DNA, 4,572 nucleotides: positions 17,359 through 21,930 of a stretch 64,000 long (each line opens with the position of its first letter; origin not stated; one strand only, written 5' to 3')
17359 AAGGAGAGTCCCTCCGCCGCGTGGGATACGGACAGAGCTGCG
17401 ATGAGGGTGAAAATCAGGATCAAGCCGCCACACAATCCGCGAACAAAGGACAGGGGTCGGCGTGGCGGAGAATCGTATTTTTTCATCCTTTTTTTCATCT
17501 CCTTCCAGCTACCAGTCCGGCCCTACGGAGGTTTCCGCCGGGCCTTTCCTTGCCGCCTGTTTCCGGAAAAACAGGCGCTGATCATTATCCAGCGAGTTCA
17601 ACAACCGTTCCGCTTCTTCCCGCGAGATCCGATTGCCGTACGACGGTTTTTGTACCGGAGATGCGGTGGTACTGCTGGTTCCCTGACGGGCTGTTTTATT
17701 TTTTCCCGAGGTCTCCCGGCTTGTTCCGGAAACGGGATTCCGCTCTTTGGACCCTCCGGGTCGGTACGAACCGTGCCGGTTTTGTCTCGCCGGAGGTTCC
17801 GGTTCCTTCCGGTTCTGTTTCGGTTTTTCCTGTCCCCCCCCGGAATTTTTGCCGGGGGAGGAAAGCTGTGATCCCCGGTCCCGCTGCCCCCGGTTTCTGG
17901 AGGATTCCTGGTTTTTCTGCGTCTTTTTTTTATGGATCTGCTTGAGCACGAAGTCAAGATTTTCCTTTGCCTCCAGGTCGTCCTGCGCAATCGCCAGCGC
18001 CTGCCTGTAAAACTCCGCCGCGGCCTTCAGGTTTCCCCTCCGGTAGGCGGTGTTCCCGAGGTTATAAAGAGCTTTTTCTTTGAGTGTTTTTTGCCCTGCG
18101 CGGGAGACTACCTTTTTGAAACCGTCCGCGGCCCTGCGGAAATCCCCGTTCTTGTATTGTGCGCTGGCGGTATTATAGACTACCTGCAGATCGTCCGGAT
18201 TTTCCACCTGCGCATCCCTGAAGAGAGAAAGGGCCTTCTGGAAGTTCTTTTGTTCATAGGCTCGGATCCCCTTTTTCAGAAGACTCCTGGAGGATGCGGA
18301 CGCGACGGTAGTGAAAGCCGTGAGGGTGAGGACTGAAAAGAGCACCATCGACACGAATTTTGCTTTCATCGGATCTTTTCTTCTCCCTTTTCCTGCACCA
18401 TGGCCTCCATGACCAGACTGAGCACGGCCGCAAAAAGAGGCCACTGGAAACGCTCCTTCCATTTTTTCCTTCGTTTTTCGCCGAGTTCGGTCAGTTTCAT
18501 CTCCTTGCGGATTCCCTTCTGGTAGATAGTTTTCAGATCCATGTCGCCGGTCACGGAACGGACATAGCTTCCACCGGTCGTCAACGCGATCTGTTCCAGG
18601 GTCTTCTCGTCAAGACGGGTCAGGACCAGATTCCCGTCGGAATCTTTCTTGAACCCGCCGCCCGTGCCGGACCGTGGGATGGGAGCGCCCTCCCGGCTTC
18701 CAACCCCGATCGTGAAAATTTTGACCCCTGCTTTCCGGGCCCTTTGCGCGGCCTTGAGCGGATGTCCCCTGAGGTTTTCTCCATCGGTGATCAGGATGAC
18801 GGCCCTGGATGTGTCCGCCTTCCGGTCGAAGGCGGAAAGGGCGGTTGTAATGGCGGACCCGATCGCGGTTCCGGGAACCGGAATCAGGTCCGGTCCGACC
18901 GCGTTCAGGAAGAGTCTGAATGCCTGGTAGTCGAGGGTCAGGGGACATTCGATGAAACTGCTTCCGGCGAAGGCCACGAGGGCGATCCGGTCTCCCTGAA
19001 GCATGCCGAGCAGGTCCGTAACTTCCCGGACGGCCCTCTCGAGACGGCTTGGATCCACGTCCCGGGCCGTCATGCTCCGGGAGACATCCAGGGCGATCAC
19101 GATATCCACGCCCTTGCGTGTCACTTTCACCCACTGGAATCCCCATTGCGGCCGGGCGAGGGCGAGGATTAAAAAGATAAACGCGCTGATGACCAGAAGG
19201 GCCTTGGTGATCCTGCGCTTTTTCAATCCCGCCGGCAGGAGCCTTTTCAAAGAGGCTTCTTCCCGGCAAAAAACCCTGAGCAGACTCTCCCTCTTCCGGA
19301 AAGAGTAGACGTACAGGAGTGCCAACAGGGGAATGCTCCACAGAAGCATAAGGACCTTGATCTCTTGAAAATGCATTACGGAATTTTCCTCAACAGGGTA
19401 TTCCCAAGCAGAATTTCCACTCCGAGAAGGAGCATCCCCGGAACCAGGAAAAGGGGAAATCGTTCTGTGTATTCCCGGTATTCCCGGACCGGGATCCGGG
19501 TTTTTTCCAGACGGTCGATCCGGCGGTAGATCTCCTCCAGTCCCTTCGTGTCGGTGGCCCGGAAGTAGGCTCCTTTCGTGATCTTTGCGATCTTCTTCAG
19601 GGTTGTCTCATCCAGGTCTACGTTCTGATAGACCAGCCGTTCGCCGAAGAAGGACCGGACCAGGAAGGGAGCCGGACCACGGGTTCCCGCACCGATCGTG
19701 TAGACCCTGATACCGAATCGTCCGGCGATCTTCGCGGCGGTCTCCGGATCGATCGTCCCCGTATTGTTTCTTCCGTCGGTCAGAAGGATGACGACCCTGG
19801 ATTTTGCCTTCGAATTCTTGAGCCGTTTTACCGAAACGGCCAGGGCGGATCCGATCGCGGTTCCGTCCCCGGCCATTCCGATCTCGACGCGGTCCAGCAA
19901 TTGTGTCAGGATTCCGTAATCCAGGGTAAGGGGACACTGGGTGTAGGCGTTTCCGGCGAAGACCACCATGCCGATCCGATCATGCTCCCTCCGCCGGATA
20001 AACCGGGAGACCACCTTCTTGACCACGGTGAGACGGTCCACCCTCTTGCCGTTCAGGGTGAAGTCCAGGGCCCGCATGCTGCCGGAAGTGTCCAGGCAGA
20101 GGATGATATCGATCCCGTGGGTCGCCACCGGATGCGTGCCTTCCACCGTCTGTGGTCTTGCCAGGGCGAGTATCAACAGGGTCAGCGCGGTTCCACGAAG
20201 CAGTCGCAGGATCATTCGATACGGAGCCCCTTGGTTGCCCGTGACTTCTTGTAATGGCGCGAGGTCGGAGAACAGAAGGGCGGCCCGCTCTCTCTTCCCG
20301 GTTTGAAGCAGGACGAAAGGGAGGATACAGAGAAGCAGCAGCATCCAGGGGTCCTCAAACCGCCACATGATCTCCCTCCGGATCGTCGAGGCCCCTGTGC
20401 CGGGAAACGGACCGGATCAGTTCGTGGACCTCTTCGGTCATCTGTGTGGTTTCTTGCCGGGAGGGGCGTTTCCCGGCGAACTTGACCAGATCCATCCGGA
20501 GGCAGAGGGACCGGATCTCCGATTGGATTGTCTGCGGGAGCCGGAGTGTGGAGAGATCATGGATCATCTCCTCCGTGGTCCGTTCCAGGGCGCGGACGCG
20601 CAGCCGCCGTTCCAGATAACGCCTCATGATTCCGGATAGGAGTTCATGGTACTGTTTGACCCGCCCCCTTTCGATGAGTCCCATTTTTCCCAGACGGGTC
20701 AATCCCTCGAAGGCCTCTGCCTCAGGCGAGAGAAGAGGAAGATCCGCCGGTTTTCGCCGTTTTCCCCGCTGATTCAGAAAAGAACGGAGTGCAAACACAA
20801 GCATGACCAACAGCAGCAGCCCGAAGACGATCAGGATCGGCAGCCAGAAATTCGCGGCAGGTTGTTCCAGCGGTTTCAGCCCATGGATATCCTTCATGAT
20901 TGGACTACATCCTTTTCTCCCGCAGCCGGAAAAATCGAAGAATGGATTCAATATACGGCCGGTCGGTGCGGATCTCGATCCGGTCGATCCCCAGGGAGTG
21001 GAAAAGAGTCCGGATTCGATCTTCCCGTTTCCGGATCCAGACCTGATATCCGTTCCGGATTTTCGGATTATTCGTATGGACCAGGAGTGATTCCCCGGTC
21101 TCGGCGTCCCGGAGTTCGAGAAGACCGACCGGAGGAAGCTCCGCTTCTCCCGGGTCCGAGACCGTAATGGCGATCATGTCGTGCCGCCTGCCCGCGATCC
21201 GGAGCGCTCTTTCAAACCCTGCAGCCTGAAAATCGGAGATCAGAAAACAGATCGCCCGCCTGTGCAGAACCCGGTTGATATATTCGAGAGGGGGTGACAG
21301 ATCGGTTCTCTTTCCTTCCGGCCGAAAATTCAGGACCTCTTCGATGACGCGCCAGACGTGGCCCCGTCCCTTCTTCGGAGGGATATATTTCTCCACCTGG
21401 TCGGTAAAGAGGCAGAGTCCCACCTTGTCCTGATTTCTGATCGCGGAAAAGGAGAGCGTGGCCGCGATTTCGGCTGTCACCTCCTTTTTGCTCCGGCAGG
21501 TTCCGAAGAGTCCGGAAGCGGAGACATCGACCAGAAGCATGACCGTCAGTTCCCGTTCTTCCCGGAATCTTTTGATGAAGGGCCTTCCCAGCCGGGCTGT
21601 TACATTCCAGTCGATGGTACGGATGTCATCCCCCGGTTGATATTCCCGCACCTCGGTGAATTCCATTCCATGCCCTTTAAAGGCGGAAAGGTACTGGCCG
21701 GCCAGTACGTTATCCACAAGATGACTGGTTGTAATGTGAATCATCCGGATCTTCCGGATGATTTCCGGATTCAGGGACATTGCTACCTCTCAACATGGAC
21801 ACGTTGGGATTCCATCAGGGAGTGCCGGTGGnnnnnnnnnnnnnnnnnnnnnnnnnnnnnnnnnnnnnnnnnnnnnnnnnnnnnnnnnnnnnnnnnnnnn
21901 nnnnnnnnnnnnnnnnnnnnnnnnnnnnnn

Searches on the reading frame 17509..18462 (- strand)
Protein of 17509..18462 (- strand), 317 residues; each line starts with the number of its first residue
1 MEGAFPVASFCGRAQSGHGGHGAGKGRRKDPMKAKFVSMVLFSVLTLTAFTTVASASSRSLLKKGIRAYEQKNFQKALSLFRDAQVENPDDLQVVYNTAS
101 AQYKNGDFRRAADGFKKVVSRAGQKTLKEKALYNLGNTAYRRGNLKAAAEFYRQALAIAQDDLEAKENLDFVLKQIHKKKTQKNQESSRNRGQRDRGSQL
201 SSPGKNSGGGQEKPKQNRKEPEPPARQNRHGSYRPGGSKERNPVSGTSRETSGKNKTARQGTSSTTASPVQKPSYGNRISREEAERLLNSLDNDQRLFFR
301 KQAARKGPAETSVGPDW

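Call 71: search_protein_families(library=pfam, proteins=[window:17509-18462:-], max_evalue=0.001)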
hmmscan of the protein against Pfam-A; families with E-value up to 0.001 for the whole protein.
window:17509-18462:- (317 aa): 12 families
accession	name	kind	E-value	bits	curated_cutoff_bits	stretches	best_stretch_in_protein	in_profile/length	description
PF07719.23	TPR_2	-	1.7e-13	50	27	1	130-161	2-33/34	Tetratricopeptide repeat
PF13432.12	TPR_16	-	3.1e-12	47.1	32.7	2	96-161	1-63/65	Tetratricopeptide repeat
PF00515.34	TPR_1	-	7.2e-11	41.9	27.8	1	130-162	2-34/34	Tetratricopeptide repeat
PF13424.12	TPR_12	-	4.2e-08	33.7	30.1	1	97-160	8-76/77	Tetratricopeptide repeat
PF14559.12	TPR_19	-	5.5e-08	33.5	25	1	68-121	1-54/68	Tetratricopeptide repeat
PF13176.12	TPR_7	-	1.4e-06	28.4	27.9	1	131-164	1-34/36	Tetratricopeptide repeat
PF13174.12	TPR_6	-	2.3e-06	28.3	26.3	0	95-121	3-29/33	Tetratricopeptide repeat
PF13374.12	TPR_10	-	3.6e-06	27.3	27.5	1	131-160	4-33/42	Tetratricopeptide repeat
PF13181.12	TPR_8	-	2.5e-05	24.5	25.7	1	130-161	2-33/34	Tetratricopeptide repeat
PF13428.12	TPR_14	-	2.9e-05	24.8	23.5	0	130-168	2-40/44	Tetratricopeptide repeat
PF24575.1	TPR_Slam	-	9.3e-05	23.2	35.2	0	64-115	53-104/104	Surface lipoprotein assembly modifier, N-terminal TPR repeats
PF23914.1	TPR_CcmH_CycH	-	0.001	19.4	42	0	67-122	96-151/158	Cytochrome c-type biogenesis protein H TPR domain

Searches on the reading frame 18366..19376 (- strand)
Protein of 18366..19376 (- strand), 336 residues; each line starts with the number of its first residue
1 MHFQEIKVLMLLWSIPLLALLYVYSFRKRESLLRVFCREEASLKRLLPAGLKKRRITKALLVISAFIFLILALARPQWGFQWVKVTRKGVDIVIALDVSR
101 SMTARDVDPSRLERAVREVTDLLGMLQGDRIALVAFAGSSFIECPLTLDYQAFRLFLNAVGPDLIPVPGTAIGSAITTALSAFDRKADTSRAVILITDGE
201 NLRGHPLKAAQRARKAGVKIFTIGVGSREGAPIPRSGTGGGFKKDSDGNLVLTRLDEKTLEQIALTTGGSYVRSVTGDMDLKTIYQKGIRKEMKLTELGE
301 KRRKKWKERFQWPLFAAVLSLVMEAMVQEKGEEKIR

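Call 71: search_protein_families(library=pfam, proteins=[window:18366-19376:-], max_evalue=0.001)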
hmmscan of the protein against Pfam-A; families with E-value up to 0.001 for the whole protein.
window:18366-19376:- (336 aa): 3 families
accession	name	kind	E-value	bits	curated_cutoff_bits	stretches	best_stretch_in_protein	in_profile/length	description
PF00092.34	VWA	-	3.2e-19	70.2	23.8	1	91-268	1-155/174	von Willebrand factor type A domain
PF13519.12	VWA_2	-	4.5e-19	69.5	27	1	92-200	1-107/107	von Willebrand factor type A domain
PF06707.17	DUF1194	-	1e-05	25.3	27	1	92-229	6-158/206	Protein of unknown function (DUF1194)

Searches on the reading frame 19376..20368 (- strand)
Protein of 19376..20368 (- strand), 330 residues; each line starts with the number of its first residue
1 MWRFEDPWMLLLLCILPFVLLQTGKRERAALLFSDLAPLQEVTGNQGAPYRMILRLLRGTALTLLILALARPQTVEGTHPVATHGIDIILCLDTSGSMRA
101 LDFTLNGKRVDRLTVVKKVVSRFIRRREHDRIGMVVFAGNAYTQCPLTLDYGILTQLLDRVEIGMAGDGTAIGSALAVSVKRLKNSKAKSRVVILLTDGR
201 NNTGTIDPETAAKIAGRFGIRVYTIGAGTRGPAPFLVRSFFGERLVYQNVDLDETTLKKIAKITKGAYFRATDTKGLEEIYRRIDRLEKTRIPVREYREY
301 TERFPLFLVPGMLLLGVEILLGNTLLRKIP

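Call 57: search_protein_families(library=pfam, proteins=[window:19376-20368:-], max_evalue=0.001)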
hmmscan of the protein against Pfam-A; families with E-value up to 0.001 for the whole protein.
window:19376-20368:- (330 aa): 4 families
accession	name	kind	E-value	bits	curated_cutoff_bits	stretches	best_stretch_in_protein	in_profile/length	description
PF00092.34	VWA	-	4.2e-24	86.1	23.8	1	87-282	1-173/174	von Willebrand factor type A domain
PF13519.12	VWA_2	-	2.6e-18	67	27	1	88-199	1-106/107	von Willebrand factor type A domain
PF07584.16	BatA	-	2.9e-07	31.2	25.9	1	1-72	1-77/77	Aerotolerance regulator N-terminal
PF06707.17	DUF1194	-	0.00025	20.8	27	1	166-222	91-149/206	Protein of unknown function (DUF1194)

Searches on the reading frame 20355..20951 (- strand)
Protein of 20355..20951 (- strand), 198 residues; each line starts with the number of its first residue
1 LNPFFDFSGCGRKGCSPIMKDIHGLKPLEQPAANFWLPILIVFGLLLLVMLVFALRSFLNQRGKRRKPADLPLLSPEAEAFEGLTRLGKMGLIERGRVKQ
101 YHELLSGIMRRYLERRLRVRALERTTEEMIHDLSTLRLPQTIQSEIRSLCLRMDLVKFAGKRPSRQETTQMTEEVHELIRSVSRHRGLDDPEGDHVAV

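Call 71: search_protein_families(library=pfam, proteins=[window:20355-20951:-], max_evalue=0.001)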
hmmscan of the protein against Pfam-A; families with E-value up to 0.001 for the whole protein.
window:20355-20951:- (198 aa): 1 family
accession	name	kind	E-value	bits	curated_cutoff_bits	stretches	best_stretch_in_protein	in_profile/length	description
PF14316.11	DUF4381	-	0.00064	20.5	27.2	0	24-116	2-87/145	Domain of unknown function (DUF4381)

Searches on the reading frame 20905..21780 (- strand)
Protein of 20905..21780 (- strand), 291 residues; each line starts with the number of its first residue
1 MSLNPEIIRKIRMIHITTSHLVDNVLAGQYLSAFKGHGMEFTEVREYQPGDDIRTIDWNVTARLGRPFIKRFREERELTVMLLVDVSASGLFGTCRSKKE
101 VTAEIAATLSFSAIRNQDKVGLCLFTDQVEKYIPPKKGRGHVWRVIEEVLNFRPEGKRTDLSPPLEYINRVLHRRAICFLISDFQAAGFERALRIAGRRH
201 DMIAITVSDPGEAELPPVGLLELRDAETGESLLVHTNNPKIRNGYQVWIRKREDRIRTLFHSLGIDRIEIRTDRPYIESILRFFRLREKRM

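Call 57: search_protein_families(library=pfam, proteins=[window:20905-21780:-], max_evalue=0.001)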
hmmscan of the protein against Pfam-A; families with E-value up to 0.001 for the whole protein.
window:20905-21780:- (291 aa): 2 families
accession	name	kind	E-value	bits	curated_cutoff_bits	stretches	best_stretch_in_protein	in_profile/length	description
PF01882.25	DUF58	-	2.7e-79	265.8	23.4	1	43-252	1-213/216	Protein of unknown function DUF58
PF13519.12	VWA_2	-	1.5e-14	54.9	27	1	80-184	1-106/107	von Willebrand factor type A domain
